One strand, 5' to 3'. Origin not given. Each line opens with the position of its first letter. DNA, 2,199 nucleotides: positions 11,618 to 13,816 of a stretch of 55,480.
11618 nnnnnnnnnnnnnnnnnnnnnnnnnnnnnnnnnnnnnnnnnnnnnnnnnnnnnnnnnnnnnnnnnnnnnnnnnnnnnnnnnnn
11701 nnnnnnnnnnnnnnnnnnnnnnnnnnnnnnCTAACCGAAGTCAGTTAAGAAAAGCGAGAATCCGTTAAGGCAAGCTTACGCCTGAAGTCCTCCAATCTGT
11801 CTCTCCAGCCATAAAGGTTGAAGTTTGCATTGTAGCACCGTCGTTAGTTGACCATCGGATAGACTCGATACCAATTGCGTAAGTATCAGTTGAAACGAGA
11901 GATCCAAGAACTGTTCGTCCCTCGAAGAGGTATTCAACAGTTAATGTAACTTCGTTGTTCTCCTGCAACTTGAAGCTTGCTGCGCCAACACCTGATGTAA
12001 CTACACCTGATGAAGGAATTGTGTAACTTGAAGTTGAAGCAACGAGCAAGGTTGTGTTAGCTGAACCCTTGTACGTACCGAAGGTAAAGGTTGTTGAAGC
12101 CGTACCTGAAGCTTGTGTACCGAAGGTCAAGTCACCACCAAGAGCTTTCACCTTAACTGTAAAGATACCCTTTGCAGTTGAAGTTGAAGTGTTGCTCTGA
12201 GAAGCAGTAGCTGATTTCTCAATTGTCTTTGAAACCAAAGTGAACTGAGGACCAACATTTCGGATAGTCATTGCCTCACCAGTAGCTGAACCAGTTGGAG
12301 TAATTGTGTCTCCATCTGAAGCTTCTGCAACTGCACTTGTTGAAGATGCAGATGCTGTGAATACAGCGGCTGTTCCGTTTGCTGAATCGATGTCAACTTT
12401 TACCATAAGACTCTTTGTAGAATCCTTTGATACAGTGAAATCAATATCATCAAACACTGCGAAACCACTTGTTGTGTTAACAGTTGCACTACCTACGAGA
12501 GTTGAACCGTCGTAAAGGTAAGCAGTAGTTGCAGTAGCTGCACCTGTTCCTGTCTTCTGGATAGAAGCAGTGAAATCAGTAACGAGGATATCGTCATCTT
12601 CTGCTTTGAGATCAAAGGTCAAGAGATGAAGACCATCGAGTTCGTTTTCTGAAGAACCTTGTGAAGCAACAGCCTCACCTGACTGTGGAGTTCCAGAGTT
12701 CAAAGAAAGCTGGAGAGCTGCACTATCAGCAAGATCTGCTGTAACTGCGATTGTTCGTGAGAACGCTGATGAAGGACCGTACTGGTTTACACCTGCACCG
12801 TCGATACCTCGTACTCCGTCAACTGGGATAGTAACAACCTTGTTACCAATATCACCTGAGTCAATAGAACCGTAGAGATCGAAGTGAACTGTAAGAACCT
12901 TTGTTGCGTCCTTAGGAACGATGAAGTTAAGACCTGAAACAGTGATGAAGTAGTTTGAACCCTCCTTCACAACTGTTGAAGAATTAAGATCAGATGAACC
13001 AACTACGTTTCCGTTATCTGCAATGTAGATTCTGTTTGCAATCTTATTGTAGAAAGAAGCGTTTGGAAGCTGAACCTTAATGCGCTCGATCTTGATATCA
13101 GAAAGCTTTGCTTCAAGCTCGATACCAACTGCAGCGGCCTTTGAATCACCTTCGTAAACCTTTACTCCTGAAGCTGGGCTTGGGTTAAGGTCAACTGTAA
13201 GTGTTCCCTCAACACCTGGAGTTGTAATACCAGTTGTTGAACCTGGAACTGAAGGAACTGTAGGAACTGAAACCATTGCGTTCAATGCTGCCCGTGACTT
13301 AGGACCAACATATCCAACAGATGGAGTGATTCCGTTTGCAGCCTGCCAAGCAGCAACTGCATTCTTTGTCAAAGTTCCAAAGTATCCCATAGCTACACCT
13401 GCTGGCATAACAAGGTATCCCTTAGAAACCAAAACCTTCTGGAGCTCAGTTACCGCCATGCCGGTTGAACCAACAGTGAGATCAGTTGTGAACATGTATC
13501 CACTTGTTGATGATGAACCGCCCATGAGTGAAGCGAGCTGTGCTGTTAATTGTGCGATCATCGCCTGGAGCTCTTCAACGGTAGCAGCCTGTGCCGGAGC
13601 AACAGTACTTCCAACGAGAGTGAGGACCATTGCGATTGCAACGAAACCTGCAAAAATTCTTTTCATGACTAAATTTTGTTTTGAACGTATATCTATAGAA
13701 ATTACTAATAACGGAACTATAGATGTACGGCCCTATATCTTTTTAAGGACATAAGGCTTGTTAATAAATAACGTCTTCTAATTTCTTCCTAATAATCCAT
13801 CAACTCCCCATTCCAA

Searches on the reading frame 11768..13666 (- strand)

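Call 71: search_protein_families(library=pfam, proteins=[window:11768-13666:-], max_evalue=0.0001)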
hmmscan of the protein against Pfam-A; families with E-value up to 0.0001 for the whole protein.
window:11768-13666:- (633 aa): 1 family
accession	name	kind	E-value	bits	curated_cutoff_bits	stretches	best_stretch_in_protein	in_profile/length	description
PF01471.23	PG_binding_1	-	1e-09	38.9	23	1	70-128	3-57/57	Putative peptidoglycan binding domain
